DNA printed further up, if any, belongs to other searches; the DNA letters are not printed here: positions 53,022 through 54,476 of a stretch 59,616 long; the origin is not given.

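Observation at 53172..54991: Orphan two-gene module: DUF2791/BrxD-like AAA+ ATPase-wHTH plus Zn-ribbon partner (best candidate for a new system)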

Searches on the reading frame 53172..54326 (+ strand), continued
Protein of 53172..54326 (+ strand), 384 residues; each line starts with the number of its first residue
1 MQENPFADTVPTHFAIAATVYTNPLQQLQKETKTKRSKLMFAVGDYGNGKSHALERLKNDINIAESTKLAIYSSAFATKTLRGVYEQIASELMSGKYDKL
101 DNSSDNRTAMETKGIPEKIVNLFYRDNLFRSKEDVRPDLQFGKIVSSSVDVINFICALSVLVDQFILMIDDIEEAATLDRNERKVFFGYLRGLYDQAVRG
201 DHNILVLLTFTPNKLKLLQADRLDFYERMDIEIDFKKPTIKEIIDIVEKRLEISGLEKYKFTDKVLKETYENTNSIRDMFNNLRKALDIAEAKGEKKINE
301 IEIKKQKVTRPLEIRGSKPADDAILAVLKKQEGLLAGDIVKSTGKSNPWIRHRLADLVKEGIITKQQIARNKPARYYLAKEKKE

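Call 50: list_cluster_members(proteins=[P0013, P0016, P0004, P0023, P0025])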
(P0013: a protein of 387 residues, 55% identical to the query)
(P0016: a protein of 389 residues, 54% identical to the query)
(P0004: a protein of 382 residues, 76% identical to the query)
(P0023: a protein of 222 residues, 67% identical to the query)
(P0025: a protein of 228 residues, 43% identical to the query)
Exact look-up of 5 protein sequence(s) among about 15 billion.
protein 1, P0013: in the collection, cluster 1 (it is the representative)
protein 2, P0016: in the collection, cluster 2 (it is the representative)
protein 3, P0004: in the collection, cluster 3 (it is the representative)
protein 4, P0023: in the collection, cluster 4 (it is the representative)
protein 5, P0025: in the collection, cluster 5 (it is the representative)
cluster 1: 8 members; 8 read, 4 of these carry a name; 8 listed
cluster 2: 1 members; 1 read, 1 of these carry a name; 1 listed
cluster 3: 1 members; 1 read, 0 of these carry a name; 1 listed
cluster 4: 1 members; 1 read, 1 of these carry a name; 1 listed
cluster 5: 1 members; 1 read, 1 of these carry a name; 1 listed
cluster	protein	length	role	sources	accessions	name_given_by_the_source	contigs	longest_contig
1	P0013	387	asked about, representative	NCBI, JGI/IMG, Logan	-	-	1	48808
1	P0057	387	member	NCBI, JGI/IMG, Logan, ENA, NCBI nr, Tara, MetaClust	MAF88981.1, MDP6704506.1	MAG: hypothetical protein QF775_03400 [archaeon] | hypothetical protein | hypothetical protein [Euryarchaeota archaeon]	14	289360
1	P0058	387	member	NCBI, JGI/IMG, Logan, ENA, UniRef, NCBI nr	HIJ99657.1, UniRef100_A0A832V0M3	TPA: hypothetical protein H1011_02435 [archaeon] | Cdc6-like AAA superfamily ATPase | ORC1/DEAH AAA+ ATPase domain-containing protein n=1 Tax=Candidatus Undinarchaeum marinum ...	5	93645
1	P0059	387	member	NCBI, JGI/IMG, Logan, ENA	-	Cdc6-like AAA superfamily ATPase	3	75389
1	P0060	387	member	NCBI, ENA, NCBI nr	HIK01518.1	TPA: winged helix-turn-helix transcriptional regulator [archaeon] | winged helix-turn-helix transcriptional regulator [Candidatus Undinarchaeales archaeon ...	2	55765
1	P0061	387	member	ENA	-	-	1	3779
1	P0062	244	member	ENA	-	-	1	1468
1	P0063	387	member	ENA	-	-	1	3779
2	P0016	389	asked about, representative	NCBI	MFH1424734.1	MAG: P-loop NTPase fold protein [archaeon]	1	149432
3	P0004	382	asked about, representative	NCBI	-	-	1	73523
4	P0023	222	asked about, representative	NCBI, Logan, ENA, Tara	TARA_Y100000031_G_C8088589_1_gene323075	strand:+ start:5434 stop:6102 length:669 start_codon:yes stop_codon:yes gene_type:complete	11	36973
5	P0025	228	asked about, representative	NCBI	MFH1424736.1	MAG: hypothetical protein ABIG20_03580 [archaeon]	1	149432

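Call 53: find_encoding_contigs(protein=P0026, flank=5000, max_places=3)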
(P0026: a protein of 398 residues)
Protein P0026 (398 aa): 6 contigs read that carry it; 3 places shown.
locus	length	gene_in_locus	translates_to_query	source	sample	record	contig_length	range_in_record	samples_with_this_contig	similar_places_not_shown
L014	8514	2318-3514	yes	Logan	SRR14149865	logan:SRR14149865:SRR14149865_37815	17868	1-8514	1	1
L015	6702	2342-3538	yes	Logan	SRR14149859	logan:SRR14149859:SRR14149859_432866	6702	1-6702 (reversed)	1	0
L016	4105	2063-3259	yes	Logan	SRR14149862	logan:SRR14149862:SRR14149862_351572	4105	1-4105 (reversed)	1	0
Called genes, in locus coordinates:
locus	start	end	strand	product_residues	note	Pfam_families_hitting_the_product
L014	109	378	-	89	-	-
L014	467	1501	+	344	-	PF01702:TGT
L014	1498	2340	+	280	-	-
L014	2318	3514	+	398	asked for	PF10923:BrxC_BrxD, PF13191:AAA_16 (faint), PF13401:AAA_22 (weak)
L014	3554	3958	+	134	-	PF01242:PTPS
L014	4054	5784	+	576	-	PF21818:DUF6884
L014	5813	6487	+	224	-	PF06508:QueC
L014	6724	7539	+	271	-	-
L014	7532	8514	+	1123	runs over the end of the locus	PF13401:AAA_22 (weak)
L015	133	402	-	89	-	-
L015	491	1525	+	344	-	PF01702:TGT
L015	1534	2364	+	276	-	-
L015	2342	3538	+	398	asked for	PF10923:BrxC_BrxD, PF13191:AAA_16 (faint), PF13401:AAA_22 (weak)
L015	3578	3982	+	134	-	PF01242:PTPS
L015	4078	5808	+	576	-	PF21818:DUF6884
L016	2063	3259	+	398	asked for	PF10923:BrxC_BrxD, PF13191:AAA_16 (faint), PF13401:AAA_22 (weak)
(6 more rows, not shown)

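Call 54: find_encoding_contigs(protein=P0029, flank=5000, max_places=3)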
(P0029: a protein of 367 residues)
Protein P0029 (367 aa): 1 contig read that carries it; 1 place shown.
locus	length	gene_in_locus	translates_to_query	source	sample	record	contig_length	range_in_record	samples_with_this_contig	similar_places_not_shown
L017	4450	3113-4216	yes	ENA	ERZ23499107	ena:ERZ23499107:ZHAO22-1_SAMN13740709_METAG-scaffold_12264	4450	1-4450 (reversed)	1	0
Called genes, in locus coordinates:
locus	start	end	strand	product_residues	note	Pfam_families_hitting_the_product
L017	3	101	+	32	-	?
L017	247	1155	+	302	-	PF02082:Rrf2, PF03444:WHD_HrcA, PF00571:CBS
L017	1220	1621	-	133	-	PF19036:Fuz_longin_1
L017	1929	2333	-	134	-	PF19036:Fuz_longin_1 (weak)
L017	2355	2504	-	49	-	-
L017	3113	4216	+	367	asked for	PF13401:AAA_22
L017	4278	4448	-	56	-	?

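Call 63: search_protein_families(library=pfam, alignment_id=A1, max_evalue=0.01)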
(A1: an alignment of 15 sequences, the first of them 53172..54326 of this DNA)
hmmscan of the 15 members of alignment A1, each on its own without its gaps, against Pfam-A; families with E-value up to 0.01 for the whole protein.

A. member 1, window:53172-54326:+ (384 aa): 7 families
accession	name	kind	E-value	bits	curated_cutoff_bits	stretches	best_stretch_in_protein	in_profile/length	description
PF13401.12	AAA_22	-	6.6e-05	23.7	27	1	37-118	5-65/130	AAA domain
PF01022.26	HTH_5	-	0.00048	20.4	22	1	324-365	7-47/47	Bacterial regulatory protein, arsR family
PF05621.17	TniB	-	0.00068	19.6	22.4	0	18-64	16-62/189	Bacterial TniB protein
PF13191.12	AAA_16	-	0.0011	19.9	32.6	1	25-181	12-150/167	AAA ATPase domain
PF10923.14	BrxC_BrxD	-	0.0012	18.3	22.2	0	28-61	40-73/414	BREX system ATP-binding protein BrxC/D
PF13412.12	HTH_24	-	0.0089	16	21.9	0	323-364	7-48/48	Winged helix-turn-helix DNA-binding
PF04182.18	B-block_TFIIIC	-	0.0093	16.4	22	0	329-370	14-54/73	B-block binding subunit of TFIIIC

B. families by the number of members that match (of 15 scanned): 18 families
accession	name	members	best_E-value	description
PF13401.12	AAA_22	15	7.2e-08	AAA domain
PF05621.17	TniB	14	4.9e-06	Bacterial TniB protein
PF13191.12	AAA_16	14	3.1e-05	AAA ATPase domain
PF10923.14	BrxC_BrxD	10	8.5e-06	BREX system ATP-binding protein BrxC/D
PF20703.3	nSTAND1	9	3.3e-06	Novel STAND NTPase 1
PF07693.20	KAP_NTPase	8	4.8e-05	KAP family P-loop domain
PF05729.18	NACHT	6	0.00063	NACHT domain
PF13412.12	HTH_24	6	0.00066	Winged helix-turn-helix DNA-binding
PF01022.26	HTH_5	5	0.00048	Bacterial regulatory protein, arsR family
PF00308.24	Bac_DnaA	2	0.0076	Bacterial DnaA ATPAse domain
PF13245.12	AAA_19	1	0.0015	AAA domain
PF25199.1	nSTAND_NTPase5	1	0.0015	Novel STAND NTPase 5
PF01637.24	ATPase_2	1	0.0021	ATPase domain predominantly from Archaea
PF12775.13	AAA_7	1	0.0022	P-loop containing dynein motor region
PF08784.17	RPA_C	1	0.003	Replication protein A C terminal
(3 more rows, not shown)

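Call 75: search_protein_families(library=pfam, proteins=[P0036, P0040, P0043, P0044, P0046, P0047, P0049, P0051, P0053, P0050], max_evalue=0.0001)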
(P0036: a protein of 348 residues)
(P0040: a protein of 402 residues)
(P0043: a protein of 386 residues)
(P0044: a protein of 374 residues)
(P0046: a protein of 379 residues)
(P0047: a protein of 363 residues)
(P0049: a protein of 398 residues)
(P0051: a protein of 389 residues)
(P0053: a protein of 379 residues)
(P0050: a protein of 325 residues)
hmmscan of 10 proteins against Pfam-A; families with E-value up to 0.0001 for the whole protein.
P0036 (348 aa): 6 families
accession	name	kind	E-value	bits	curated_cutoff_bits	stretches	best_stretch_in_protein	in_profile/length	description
PF13401.12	AAA_22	-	2e-11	44.7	27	1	41-165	4-129/130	AAA domain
PF13173.12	AAA_14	-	3.5e-07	30.7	27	1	42-191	2-128/129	AAA domain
PF01637.24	ATPase_2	-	1.1e-06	29.1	33.2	1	29-230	6-223/225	ATPase domain predominantly from Archaea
PF03965.22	Penicillinase_R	-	1.6e-05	25.7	22.6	0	272-337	3-64/115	Penicillinase repressor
PF01935.23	DUF87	-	1.6e-05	25.5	23.2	0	35-71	16-52/220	Helicase HerA, central domain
PF04851.21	ResIII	-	6.9e-05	23.3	22.5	0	31-138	12-140/164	Type III restriction enzyme, res subunit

P0040 (402 aa): 1 family
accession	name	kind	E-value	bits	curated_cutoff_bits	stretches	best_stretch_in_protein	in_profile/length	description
PF13401.12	AAA_22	-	8.2e-07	29.8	27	1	60-195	4-110/130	AAA domain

P0043 (386 aa): 0 families

P0044 (374 aa): 0 families

P0046 (379 aa): 7 families
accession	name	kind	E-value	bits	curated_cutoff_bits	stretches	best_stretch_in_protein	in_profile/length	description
PF13401.12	AAA_22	-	1.9e-25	90.1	27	1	42-170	4-130/130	AAA domain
PF00004.35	AAA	-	9.6e-08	33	21.2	1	46-175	1-119/131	ATPase family associated with various cellular activities (AAA)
PF01637.24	ATPase_2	-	1.1e-07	32.3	33.2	1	47-145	24-132/225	ATPase domain predominantly from Archaea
PF13245.12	AAA_19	-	5.8e-06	27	25.1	1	45-163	13-125/134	AAA domain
PF13604.12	AAA_30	-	1.5e-05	25.3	27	1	40-165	15-126/191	AAA domain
PF13191.12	AAA_16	-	5.5e-05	24.2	32.6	0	38-114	18-124/167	AAA ATPase domain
PF12775.13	AAA_7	-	6.5e-05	23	25.8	0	46-92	36-83/181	P-loop containing dynein motor region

P0047 (363 aa): 7 families
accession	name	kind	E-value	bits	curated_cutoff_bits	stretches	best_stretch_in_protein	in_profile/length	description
PF10923.14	BrxC_BrxD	-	7e-17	61.9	22.2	1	143-298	187-347/414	BREX system ATP-binding protein BrxC/D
PF13401.12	AAA_22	-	4.8e-12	46.8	27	1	51-245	4-128/130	AAA domain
PF13191.12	AAA_16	-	8e-06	26.9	32.6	1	46-208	18-146/167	AAA ATPase domain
PF01637.24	ATPase_2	-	9e-06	26.1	33.2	0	40-239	8-153/225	ATPase domain predominantly from Archaea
PF24389.1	ORC-CDC6-like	-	1.1e-05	24.8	27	0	51-75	31-55/571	ORC-CDC6-like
PF05729.18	NACHT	-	4.9e-05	23.6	26.7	0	195-278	82-162/167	NACHT domain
PF05621.17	TniB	-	6.1e-05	23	22.4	0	178-238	105-161/189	Bacterial TniB protein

P0049 (398 aa): 3 families
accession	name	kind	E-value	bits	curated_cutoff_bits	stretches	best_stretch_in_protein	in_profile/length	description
PF13401.12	AAA_22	-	2.8e-07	31.4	27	1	64-200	10-127/130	AAA domain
PF01637.24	ATPase_2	-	1.6e-06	28.5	33.2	1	64-276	25-225/225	ATPase domain predominantly from Archaea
PF13191.12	AAA_16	-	8.8e-06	26.7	32.6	1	38-168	3-144/167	AAA ATPase domain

P0051 (389 aa): 1 family
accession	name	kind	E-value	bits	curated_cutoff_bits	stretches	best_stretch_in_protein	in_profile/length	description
PF13401.12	AAA_22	-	1.7e-07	32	27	1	55-181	4-121/130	AAA domain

P0053 (379 aa): 5 families
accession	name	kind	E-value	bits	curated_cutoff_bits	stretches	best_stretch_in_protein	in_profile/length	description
PF20703.3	nSTAND1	-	2.3e-13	51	27.1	1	7-245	14-201/379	Novel STAND NTPase 1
PF13191.12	AAA_16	-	1.3e-11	45.8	32.6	1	9-165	2-145/167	AAA ATPase domain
PF07693.20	KAP_NTPase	-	3.9e-11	43.2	20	1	26-165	21-164/293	KAP family P-loop domain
PF01637.24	ATPase_2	-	2.6e-10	40.9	33.2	1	9-203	1-157/225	ATPase domain predominantly from Archaea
PF13401.12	AAA_22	-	1.4e-05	25.9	27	0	28-170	8-97/130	AAA domain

P0050 (325 aa): 12 families
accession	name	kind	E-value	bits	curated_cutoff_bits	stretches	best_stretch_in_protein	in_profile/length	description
PF13401.12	AAA_22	-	4e-29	102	27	1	41-173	3-130/130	AAA domain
PF13191.12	AAA_16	-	6.3e-10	40.2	32.6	1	26-159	6-165/167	AAA ATPase domain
PF05621.17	TniB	-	1.6e-07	31.4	22.4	1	39-187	30-181/189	Bacterial TniB protein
PF13245.12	AAA_19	-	3.1e-07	31.1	25.1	1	42-165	10-124/134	AAA domain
PF13604.12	AAA_30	-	4.9e-06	26.9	27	1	40-167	15-125/191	AAA domain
PF12775.13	AAA_7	-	5.8e-06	26.4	25.8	0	43-93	33-82/181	P-loop containing dynein motor region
PF09848.15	SLFN-g3_helicase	-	5.9e-06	26.2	24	1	45-164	3-121/354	Schlafen group 3, DNA/RNA helicase domain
PF25201.1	nSTAND6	-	7.6e-06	26.5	27.7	1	40-139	15-115/148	Novel STAND NTPase 6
PF25199.1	nSTAND_NTPase5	-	1.1e-05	25.7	34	0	38-165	36-132/145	Novel STAND NTPase 5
PF02367.23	TsaE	-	5.7e-05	23.5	26.6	0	29-69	7-47/128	Threonylcarbamoyl adenosine biosynthesis protein TsaE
PF20703.3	nSTAND1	-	5.9e-05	23.3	27.1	1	30-235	21-229/379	Novel STAND NTPase 1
PF07728.20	AAA_5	-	8.7e-05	23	22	0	46-152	2-94/139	AAA domain (dynein-related subfamily)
